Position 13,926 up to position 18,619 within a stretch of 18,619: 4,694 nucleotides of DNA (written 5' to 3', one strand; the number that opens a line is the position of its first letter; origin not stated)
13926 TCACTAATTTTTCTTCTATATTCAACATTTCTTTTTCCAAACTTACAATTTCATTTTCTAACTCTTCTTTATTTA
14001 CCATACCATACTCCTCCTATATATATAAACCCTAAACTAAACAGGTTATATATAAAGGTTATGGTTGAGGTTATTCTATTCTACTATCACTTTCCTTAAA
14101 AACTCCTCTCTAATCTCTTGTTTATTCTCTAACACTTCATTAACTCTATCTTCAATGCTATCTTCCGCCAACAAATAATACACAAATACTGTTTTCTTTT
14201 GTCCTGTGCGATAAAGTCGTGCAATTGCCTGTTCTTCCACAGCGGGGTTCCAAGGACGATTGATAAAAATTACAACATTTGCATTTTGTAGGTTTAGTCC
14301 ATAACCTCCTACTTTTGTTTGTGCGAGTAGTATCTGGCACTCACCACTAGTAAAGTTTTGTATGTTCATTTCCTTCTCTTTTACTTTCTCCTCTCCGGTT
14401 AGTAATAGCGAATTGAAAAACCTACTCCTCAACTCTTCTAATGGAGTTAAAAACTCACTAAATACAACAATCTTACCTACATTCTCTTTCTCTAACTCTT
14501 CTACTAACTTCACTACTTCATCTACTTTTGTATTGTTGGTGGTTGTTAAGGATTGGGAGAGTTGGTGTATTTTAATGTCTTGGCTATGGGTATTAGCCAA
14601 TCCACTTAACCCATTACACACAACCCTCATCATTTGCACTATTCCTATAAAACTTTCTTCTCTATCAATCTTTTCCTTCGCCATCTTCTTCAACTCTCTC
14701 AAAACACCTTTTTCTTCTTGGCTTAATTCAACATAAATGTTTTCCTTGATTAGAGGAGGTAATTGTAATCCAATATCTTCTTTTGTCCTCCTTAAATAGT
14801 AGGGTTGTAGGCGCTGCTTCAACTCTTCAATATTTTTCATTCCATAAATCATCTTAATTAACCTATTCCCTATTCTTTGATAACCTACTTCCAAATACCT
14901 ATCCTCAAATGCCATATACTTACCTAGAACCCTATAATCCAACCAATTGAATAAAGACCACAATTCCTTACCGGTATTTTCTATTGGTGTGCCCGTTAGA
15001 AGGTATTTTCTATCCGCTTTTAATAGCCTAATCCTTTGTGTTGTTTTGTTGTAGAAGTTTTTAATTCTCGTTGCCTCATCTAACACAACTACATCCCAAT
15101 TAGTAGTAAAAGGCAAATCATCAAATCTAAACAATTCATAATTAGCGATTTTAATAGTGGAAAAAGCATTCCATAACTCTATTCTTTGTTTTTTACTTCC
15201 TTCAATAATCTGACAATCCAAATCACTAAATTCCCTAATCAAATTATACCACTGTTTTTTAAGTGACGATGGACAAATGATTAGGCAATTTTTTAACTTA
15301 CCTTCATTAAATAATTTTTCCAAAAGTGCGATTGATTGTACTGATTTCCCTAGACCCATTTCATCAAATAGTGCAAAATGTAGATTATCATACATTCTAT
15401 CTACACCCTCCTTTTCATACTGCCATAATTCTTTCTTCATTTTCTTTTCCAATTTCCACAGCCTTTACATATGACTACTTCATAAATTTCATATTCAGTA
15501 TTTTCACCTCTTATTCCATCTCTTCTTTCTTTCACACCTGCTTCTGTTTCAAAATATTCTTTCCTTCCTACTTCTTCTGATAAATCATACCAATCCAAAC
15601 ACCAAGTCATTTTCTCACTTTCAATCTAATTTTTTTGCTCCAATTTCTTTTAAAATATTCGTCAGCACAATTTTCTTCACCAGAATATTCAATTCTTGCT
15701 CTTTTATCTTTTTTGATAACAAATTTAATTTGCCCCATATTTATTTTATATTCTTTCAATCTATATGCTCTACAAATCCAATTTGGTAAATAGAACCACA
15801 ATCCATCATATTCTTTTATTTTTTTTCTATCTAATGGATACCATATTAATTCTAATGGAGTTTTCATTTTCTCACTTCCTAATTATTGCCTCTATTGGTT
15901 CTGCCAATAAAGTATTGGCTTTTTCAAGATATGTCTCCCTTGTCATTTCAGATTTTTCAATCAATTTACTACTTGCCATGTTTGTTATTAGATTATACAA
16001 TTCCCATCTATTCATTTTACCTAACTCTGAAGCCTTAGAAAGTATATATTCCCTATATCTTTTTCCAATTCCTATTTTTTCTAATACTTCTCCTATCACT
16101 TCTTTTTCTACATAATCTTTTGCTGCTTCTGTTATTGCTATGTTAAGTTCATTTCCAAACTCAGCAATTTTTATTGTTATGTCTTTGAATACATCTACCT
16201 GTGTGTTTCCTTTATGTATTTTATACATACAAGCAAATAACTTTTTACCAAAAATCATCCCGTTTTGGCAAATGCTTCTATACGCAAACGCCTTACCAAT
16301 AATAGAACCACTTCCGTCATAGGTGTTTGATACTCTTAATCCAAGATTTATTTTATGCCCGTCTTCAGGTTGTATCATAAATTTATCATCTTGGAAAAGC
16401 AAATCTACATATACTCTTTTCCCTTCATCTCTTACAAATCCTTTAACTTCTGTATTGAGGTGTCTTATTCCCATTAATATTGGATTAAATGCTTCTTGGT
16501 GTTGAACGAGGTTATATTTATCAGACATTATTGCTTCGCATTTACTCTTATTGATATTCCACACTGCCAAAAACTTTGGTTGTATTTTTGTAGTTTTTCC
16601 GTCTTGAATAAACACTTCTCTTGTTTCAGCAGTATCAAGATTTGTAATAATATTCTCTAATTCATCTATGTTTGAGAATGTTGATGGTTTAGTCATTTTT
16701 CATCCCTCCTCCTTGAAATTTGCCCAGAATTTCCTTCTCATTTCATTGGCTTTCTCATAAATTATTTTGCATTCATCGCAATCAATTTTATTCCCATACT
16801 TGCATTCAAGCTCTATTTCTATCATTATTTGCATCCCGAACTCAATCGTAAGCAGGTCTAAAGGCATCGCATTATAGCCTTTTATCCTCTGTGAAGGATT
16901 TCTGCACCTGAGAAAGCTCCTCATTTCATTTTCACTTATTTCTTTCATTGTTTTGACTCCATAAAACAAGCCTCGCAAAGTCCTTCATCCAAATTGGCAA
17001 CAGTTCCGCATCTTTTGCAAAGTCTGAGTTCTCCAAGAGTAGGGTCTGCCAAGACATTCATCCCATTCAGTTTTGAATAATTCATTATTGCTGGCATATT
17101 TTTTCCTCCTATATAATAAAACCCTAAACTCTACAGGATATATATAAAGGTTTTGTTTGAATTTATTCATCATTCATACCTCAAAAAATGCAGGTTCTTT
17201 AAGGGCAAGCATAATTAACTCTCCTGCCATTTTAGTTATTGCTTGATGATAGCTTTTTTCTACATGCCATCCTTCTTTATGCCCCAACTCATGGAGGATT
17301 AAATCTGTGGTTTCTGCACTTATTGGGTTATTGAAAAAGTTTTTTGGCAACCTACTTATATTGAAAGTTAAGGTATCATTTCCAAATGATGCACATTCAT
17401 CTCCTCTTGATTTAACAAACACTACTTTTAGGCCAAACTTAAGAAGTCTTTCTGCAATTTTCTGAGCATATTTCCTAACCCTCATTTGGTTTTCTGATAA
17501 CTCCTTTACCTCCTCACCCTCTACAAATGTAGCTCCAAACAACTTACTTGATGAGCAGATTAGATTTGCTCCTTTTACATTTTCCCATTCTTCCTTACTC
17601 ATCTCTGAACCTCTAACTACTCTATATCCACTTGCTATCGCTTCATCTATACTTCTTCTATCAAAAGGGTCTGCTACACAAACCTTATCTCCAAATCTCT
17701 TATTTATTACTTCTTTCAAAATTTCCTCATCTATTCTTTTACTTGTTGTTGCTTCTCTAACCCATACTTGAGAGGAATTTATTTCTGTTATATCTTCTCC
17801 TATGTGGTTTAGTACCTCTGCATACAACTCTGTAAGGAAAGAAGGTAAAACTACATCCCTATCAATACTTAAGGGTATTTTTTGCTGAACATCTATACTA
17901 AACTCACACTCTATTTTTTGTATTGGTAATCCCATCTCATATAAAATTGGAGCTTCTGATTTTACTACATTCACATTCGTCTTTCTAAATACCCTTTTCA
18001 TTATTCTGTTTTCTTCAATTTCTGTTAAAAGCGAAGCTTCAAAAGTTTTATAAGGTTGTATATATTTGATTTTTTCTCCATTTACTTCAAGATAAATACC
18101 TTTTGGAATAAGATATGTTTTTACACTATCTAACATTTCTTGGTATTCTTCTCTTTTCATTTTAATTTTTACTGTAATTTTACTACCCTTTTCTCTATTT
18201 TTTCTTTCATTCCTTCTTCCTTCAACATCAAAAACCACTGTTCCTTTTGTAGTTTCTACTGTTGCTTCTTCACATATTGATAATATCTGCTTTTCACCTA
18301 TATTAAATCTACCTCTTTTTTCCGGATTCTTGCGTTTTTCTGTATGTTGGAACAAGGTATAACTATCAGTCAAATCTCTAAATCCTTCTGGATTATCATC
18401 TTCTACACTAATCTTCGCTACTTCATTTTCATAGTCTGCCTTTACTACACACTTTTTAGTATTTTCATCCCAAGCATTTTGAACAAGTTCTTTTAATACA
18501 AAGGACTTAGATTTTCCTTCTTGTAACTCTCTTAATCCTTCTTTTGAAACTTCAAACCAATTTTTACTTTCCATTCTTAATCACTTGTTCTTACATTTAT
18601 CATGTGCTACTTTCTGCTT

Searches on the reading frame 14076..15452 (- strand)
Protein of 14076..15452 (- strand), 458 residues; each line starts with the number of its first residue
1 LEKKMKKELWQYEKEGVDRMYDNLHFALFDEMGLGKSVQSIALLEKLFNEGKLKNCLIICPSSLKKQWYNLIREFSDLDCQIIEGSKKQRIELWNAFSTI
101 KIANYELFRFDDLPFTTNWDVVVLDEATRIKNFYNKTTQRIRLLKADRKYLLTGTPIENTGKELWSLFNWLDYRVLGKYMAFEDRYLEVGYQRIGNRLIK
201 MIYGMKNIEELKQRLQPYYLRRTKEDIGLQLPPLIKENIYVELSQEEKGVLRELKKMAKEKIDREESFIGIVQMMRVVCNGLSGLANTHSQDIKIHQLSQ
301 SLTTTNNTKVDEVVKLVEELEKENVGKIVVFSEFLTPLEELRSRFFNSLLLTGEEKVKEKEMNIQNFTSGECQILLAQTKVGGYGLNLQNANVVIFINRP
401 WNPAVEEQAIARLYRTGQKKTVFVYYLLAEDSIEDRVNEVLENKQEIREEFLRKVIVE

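Call 10: search_protein_families(library=pfam, proteins=[window:14076-15452:-], max_evalue=0.01)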
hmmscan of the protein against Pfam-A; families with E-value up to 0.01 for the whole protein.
window:14076-15452:- (458 aa): 5 families
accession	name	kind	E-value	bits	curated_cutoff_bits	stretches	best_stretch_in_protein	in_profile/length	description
PF00176.29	SNF2-rel_dom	-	1.1e-42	146.6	24.9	1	27-279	21-285/290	SNF2-related domain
PF00271.37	Helicase_C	-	7.6e-21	74.9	23.5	1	315-417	5-110/110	Helicase conserved C-terminal domain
PF04851.21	ResIII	-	5.1e-08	33.4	22.5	1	24-157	24-163/164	Type III restriction enzyme, res subunit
PF16203.11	ERCC3_RAD25_C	-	1.3e-07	31.6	27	1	266-434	4-174/248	ERCC3/RAD25/XPB C-terminal helicase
PF18766.7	SWI2_SNF2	-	0.0015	18.7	26.7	1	33-169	28-168/221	SWI2/SNF2 ATPase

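Call 11: search_protein_families(library=phrogs, proteins=[window:14076-15452:-], max_evalue=0.01)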
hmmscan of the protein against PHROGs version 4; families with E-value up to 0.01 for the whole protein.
window:14076-15452:- (458 aa): 12 families
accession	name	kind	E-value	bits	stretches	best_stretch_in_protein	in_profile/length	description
phrog_62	-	DNA, RNA and nucleotide metabolism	6.2e-107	359.8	1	2-453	690-1134/1881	DNA helicase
phrog_29996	-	unknown function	3.2e-42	145.6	1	17-447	732-1159/1189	-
phrog_23807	-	unknown function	7.3e-19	68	2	29-280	152-408/1053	-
phrog_16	-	DNA, RNA and nucleotide metabolism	6.6e-17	62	1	4-425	268-596/986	DNA helicase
phrog_11354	-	unknown function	6.7e-16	59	1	355-455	7-108/116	-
phrog_1685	-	unknown function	6.1e-15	54.5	1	366-447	1462-1544/2278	-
phrog_24008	-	DNA, RNA and nucleotide metabolism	1.1e-12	47.7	2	3-171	475-648/1006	helicase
phrog_11801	-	other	9.7e-12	43.9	1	151-265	1103-1231/2269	DNA methyltransferase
phrog_21391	-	DNA, RNA and nucleotide metabolism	6e-07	28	1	348-418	1387-1456/2021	DNA helicase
phrog_9690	-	DNA, RNA and nucleotide metabolism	4.4e-05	23.7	1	304-431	139-271/306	DNA helicase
phrog_10691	-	unknown function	0.002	15.5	1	305-426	2130-2260/3925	-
phrog_10089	-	moron, auxiliary metabolic gene and host takeover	0.0035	15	0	355-452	2869-2972/4647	DarB-like antirestriction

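Call 19: search_dna_similar(query=window:14076-15452:-, collection=phages, mode=protein, max_rows=15)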
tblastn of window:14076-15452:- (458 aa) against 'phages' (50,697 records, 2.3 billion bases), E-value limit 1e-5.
Records with a match: 2184; places in all: 2195; records where one place covers at least 80% of the query: 1702.
Best place of each record, by identity: <60% 2184.
By first word of the organism name: Salmonella 426; Pseudomonas 316; Escherichia 279; Streptococcus 136; Gordonia 130; Staphylococcus 115; Bacteroides 106; Vibrio 53; Bacillus 33; Paenibacillus 29; and 125 more.
By host as written in the record: - 170; Escherichia coli 148; Pseudomonas aeruginosa 122; Gordonia terrae 3612 93; Pseudomonas aeruginosa PAO1 86; Salmonella enterica subsp. enterica serovar Typhimurium 67; Salmonella enterica 66; Salmonella enterica subsp. enterica serovar Enteritidis 57; and 651 more.
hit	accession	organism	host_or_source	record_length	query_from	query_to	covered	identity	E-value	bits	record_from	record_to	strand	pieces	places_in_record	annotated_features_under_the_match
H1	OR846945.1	Listeria phage LM 4-11-1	Listeria monocytogenes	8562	1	447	98%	30.4%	1e-51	193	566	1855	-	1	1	record has no annotation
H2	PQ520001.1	Enterococcus phage IME_EF3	-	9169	3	447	97%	30.4%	8e-48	182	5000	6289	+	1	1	record has no annotation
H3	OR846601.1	Enterococcus phage Efs 1-1-1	Enterococcus faecalis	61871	3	447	97%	30.4%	5e-47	180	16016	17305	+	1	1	record has no annotation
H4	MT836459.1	Bacteriophage sp.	human fecal samples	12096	5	452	98%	29.9%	2e-40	160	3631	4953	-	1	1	record has no annotation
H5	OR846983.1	Listeria phage LM 4-11-1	Listeria monocytogenes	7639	1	453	99%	29.1%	1e-48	184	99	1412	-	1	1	record has no annotation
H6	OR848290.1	Listeria phage LM 4-14-1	Listeria monocytogenes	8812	1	453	99%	29.1%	1e-48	184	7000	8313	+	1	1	record has no annotation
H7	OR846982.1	Listeria phage LM 4-11-1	Listeria monocytogenes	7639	1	453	99%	29.1%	2e-48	184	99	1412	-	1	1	record has no annotation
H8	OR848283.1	Listeria phage LM 4-14-1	Listeria monocytogenes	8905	1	453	99%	29.1%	2e-48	184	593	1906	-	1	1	record has no annotation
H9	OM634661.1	Bacillus phage vB_BauM_KLEB27-3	Bacillus australimaris sKR4M-27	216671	30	454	93%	30.4%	6e-56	206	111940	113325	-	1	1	helicase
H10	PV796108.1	Bacillus phage Edson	Bacillus cereus BC102p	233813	5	452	98%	28.6%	3e-50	189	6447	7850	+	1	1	hypothetical protein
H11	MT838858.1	Bacteriophage sp.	human fecal samples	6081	5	434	94%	29.8%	2e-49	186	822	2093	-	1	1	record has no annotation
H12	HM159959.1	Clostridium phage phiCTP1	-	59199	4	446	97%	28.7%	2e-36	149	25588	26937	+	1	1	putative helicase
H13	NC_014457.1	Clostridium phage phiCTP1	-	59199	4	446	97%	28.7%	2e-36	149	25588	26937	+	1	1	putative helicase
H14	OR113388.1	Clostridium phage vB_CtyS-FA88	Clostridium sp.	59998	4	446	97%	28.7%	2e-36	149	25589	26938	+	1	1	hypothetical protein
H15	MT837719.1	Bacteriophage sp.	human fecal samples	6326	4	449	97%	28.5%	5e-45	174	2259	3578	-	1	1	record has no annotation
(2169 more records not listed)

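Call 42: find_homologous_proteins(query=window:14076-15452:-, max_evalue=1e-40)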
Query window:14076-15452:- (458 aa): 1363 proteins with E <= 1e-40 among 8000 candidates; the best 120 are listed.
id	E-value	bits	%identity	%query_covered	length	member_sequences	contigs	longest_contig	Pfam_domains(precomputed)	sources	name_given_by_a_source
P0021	1.9e-297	1004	100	99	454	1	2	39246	PF00176.30,PF16203.12,PF00271.38,PF04851.22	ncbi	-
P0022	2.4e-113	397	45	98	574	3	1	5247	PF00176.30,PF00271.38,PF04851.22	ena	-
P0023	7.9e-113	396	44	99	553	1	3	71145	PF00270.36,PF00176.30,PF16203.12,PF00271.38,PF04851.22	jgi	-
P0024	3.5e-101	357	41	99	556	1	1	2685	PF00270.36,PF00176.30,PF00271.38,PF04851.22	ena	-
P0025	1.4e-94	336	39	99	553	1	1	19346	PF00176.30,PF00271.38,PF04851.22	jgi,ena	-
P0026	9.1e-70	254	34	99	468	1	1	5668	PF00270.36,PF00176.30,PF18766.8,PF00271.38,PF04851.22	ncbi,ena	-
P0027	1.5e-67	246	34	99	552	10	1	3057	PF00270.36,PF00176.30,PF00271.38,PF04851.22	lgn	-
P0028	1.2e-62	230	33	96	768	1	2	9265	PF00270.36,PF00176.30,PF16203.12,PF00271.38,PF04851.22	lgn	-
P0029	1.7e-62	230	34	97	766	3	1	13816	PF00270.36,PF00176.30,PF16203.12,PF00271.38,PF04851.22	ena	-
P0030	4.7e-62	228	35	97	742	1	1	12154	PF00176.30,PF00271.38,PF04851.22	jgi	jgi:SNF2 family DNA or RNA helicase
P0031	3.7e-61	225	33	97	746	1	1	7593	PF00176.30,PF00271.38,PF04851.22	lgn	-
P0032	1.6e-59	220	32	97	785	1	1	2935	PF00176.30,PF16203.12,PF00271.38,PF04851.22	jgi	-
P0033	1.7e-58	217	35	97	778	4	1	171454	PF00270.36,PF00176.30,PF00271.38,PF04851.22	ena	-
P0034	2.2e-58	216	30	98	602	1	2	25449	PF00270.36,PF00176.30,PF18766.8,PF00271.38,PF04851.22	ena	-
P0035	2.2e-58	216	34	98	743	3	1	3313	PF00270.36,PF00176.30,PF00271.38,PF04851.22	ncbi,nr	ncbi:MAG: DEAD/DEAH box helicase, partial [Deltaproteobacteria bacterium]|nr:DEAD/DEAH box helicase 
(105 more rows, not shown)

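Call 43: find_encoding_contigs(protein=P0023, flank=10000, max_places=3)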
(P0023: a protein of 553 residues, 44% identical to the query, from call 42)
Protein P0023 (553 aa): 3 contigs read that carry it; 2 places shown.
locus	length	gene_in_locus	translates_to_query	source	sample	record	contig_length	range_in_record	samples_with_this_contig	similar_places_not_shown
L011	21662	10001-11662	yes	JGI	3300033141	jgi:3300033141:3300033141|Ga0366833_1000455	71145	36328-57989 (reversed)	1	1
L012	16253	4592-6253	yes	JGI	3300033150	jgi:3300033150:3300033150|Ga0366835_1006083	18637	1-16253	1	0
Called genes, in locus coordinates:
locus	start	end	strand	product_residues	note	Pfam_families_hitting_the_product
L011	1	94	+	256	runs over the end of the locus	PF02511:Thy1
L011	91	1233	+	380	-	PF08761:dUTPase_2 (weak)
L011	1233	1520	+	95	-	-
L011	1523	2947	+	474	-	PF20691:TAGT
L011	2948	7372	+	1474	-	PF03167:UDG, PF02811:PHP, PF07733:DNA_pol3_alpha, PF17657:DNA_pol3_finger, PF14579:HHH_6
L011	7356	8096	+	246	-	PF01930:Cas_Cas4 (faint), PF12705:PDDEXK_1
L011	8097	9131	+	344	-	PF04104:DNA_primase_lrg (faint)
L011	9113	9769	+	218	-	PF02732:ERCC4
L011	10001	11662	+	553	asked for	PF00176:SNF2-rel_dom, PF04851:ResIII, PF00270:DEAD, PF16203:ERCC3_RAD25_C (weak), PF00271:Helicase_C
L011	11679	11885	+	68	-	-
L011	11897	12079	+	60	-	-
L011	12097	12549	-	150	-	-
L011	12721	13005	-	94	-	-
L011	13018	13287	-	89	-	-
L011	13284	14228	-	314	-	-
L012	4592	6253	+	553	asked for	PF00176:SNF2-rel_dom, PF04851:ResIII, PF00270:DEAD, PF16203:ERCC3_RAD25_C (weak), PF00271:Helicase_C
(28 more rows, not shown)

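Call 44: find_encoding_contigs(protein=P0025, flank=10000, max_places=2)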
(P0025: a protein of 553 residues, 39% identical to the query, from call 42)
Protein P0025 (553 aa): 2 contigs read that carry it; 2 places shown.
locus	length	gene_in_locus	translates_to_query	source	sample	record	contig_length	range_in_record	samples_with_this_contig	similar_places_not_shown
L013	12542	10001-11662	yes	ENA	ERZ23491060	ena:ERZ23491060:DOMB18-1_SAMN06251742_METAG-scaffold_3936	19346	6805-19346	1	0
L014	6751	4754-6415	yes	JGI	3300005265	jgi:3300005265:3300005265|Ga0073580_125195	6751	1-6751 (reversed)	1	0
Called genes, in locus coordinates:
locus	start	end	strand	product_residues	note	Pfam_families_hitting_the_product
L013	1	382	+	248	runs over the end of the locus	-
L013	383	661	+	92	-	-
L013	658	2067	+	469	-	PF20691:TAGT (weak)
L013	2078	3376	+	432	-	-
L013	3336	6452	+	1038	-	-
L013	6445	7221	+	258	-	PF09810:Exo5 (faint), PF12705:PDDEXK_1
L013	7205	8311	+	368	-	-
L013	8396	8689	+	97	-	-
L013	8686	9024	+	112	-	-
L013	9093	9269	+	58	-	-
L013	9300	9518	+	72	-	-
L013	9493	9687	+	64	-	-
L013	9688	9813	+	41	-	PF02150:Zn_ribbon_RPB9 (weak)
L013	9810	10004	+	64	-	-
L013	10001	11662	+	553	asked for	PF04851:ResIII (weak), PF00176:SNF2-rel_dom, PF00271:Helicase_C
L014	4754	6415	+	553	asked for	PF04851:ResIII (weak), PF00176:SNF2-rel_dom, PF00271:Helicase_C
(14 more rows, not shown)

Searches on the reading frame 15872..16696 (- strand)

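Call 10: search_protein_families(library=pfam, proteins=[window:15872-16696:-], max_evalue=0.01)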
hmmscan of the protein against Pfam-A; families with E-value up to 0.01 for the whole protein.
window:15872-16696:- (274 aa): 1 family
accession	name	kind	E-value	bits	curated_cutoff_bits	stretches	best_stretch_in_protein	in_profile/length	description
PF06067.16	DUF932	-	1.1e-10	42.1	23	1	56-169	4-115/227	Domain of unknown function (DUF932)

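Call 11: search_protein_families(library=phrogs, proteins=[window:15872-16696:-], max_evalue=0.01)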
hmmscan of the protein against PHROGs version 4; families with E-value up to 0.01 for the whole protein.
window:15872-16696:- (274 aa): 5 families
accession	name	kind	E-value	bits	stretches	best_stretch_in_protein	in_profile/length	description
phrog_13083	-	unknown function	2e-15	57.9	1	55-271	128-357/420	-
phrog_1362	-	unknown function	4.1e-10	40.3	1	50-169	138-270/391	-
phrog_1221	-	unknown function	1.2e-07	32.2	1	43-149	89-193/355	-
phrog_21518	-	unknown function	5.2e-06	27.1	1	80-180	76-175/285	-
phrog_38703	-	unknown function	8.3e-06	26.8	1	80-159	76-155/170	-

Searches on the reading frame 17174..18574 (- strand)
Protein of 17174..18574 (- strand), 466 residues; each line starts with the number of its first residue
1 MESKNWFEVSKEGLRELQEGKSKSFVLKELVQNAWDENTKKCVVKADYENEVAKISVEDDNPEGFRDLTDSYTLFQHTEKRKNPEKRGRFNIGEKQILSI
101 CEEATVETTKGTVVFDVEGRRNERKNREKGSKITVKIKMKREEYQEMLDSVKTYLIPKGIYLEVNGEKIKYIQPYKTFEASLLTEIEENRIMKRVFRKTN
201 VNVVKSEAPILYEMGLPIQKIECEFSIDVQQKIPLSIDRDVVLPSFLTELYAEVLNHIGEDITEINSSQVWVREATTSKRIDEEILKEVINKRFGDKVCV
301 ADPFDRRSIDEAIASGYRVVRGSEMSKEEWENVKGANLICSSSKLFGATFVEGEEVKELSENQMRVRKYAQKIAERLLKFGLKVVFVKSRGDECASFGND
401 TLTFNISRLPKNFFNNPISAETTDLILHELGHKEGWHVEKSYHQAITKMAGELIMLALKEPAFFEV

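Call 10: search_protein_families(library=pfam, proteins=[window:17174-18574:-], max_evalue=0.01)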
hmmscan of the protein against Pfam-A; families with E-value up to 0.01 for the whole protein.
window:17174-18574:- (466 aa): 3 families
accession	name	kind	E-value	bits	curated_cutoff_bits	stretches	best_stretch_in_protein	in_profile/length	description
PF13589.12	HATPase_c_3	-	9.8e-08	32.5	25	1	25-128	5-112/137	Histidine kinase-, DNA gyrase B-, and HSP90-like ATPase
PF25794.1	SACS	-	6.4e-05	23.3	32.8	0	77-154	89-164/247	Sacsin domain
PF02518.31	HATPase_c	-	0.00012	22.9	26.4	1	26-140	9-110/111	Histidine kinase-, DNA gyrase B-, and HSP90-like ATPase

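Call 11: search_protein_families(library=phrogs, proteins=[window:17174-18574:-], max_evalue=0.01)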
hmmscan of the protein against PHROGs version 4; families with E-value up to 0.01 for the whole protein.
window:17174-18574:- (466 aa): 0 families

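Call 23: find_encoding_contigs(protein=window:17174-18574:-, flank=10000, max_places=4)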
Protein window:17174-18574:- (466 aa): 2 contigs read that carry it; 1 place shown.
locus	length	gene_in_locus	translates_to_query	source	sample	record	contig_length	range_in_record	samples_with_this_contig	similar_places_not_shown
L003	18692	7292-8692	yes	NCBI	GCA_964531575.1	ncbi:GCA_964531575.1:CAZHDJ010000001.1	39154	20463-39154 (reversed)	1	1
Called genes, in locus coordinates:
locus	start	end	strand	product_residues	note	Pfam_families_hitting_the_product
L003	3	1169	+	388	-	?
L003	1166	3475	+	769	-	PF03104:DNA_pol_B_exo1, PF00136:DNA_pol_B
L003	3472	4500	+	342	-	-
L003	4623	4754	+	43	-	-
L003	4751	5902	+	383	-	PF12323:HTH_OrfB_IS605, PF01385:OrfB_IS605, PF07282:Cas12f1-like_TNB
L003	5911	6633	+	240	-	PF12705:PDDEXK_1 (weak)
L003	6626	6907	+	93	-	PF01870:Hjc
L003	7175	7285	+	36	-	-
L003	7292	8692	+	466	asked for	PF13589:HATPase_c_3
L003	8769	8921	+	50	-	-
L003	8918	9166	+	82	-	-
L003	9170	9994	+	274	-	PF06067:DUF932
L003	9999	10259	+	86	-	-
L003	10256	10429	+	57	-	-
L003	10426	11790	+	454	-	PF00176:SNF2-rel_dom, PF04851:ResIII, PF16203:ERCC3_RAD25_C, PF00271:Helicase_C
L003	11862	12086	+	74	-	-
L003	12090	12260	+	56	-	-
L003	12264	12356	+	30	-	-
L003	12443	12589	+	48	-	-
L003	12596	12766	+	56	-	-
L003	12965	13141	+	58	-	-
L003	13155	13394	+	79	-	-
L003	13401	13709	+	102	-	-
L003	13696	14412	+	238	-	PF20530:DUF6745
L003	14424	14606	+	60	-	-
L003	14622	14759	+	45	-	-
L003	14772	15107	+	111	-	-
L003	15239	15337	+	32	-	PF08271:Zn_Ribbon_TF, PF09723:Zn_ribbon_8 (faint)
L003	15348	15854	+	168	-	-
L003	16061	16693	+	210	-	-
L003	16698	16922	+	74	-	-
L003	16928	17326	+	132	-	-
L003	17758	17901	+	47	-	-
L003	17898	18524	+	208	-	-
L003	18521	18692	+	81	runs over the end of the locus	-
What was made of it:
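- The region lies among replication genes (calls 10, 23).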

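Call 54: search_dna_similar(query=L003:1166-3475:+, collection=phages, mode=protein, max_rows=12)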
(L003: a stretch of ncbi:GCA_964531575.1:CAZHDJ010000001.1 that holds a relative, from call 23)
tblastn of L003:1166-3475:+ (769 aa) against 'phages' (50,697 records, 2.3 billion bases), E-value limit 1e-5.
Records with a match: 2680; places in all: 2767; records where one place covers at least 80% of the query: 692.
Best place of each record, by identity: <60% 2680.
By first word of the organism name: Escherichia 675; Synechococcus 377; Klebsiella 332; Salmonella 201; Vibrio 135; Aeromonas 92; Shigella 89; Acinetobacter 71; Cyanophage 61; Enterobacter 59; and 69 more.
By host as written in the record: - 471; Escherichia coli 281; Klebsiella pneumoniae 115; Synechococcus 107; Synechococcus sp. 38; Aeromonas salmonicida 38; Escherichia coli O157:H7 38; Salmonella enterica 30; and 586 more.
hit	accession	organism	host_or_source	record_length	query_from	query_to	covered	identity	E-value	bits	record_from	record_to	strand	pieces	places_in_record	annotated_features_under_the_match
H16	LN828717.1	Synechococcus phage S-PM2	-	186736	1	754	98%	27.7%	1e-61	232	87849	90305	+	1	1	gp43: DNA polymerase | hypothetical protein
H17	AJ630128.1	Synechococcus phage S-PM2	Synechococcus sp. SynWH7803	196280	1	754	98%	27.7%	1e-61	232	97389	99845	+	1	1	gp43: DNA polymerase | Hypothetical-Protein | belonging to T4-LIKE GC: 177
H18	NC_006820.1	Synechococcus phage S-PM2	Synechococcus sp. SynWH7803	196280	1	754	98%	27.7%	1e-61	232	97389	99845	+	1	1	gp43: DNA polymerase | Hypothetical-Protein | belonging to T4-LIKE GC: 177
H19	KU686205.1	Synechococcus phage S-CAM9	Synechococcus sp.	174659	1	757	98%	27.5%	3e-58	221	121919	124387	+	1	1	DNA polymerase | hypothetical protein (x2)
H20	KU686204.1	Synechococcus phage S-CAM9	Synechococcus sp.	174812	1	757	98%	27.5%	3e-58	221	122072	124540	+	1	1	DNA polymerase | hypothetical protein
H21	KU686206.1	Synechococcus phage S-CAM9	Synechococcus sp.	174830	1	757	98%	27.5%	3e-58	221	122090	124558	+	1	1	DNA polymerase | hypothetical protein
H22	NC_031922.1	Synechococcus phage S-CAM9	Synechococcus sp.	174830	1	757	98%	27.5%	3e-58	221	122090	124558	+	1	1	DNA polymerase | hypothetical protein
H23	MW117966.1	Synechococcus phage S-H9-1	Synechococcus sp. MW02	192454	1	758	99%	27.4%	6e-60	226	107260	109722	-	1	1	DNA polymerase | hypothetical protein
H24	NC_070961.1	Synechococcus phage S-H9-1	Synechococcus sp. MW02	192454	1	758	99%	27.4%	6e-60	226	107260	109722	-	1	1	DNA polymerase | hypothetical protein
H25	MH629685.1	Synechococcus virus S-PRM1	Synechococcus sp. WH 7803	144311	1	757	98%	27.4%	1e-58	222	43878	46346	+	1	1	DNA polymerase | hypothetical protein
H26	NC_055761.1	Synechococcus virus S-PRM1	Synechococcus sp. WH 7803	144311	1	757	98%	27.4%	1e-58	222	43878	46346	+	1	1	DNA polymerase | hypothetical protein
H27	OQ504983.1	Synechococcus phage S-8S55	Parasynechococcus marenigrum WH 8102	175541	1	757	98%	27.4%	7e-60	226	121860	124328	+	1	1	DNA polymerase | hypothetical protein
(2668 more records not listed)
